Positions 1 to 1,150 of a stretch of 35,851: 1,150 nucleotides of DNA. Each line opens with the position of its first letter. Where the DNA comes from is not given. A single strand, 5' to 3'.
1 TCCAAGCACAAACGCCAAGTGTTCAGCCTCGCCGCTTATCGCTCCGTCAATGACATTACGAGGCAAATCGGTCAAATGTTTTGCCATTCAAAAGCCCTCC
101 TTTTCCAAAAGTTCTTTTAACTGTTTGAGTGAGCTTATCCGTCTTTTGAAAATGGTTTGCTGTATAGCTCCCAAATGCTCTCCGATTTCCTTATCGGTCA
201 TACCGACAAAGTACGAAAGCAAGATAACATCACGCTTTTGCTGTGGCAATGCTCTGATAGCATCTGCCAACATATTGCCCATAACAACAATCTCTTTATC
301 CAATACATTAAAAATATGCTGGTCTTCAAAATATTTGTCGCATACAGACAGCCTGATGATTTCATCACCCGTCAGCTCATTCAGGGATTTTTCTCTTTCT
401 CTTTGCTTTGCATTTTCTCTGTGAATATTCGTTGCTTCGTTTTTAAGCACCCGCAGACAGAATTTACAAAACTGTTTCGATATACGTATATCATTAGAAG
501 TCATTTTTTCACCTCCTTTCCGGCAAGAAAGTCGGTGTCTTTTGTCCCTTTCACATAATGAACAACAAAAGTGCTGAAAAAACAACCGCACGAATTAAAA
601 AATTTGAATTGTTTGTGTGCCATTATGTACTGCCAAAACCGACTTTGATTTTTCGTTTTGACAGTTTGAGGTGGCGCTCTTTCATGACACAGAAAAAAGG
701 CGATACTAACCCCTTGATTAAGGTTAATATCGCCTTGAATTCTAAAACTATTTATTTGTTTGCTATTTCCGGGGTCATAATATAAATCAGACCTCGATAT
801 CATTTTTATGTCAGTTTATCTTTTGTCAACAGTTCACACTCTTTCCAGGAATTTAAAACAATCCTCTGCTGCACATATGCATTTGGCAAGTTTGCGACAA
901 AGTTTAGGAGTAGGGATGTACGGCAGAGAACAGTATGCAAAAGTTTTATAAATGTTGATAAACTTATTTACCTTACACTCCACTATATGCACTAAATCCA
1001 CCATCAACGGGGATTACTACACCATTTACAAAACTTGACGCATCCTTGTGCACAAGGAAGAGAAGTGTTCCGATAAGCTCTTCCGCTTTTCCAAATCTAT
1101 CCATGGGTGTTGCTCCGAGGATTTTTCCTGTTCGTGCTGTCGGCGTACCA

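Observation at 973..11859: Cytoplasmic block is dominated by redox enzymes and is metabolically incomplete: possible oxidoreductive glycoside cleavage or an oxidative hexose-to-mannonate route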

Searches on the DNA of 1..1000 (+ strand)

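Call 68: search_dna_similar(query=window:1-1000:+, collection=plasmids, mode=distant, max_rows=8)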
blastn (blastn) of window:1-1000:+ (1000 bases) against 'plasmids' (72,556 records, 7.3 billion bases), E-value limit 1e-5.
No match.
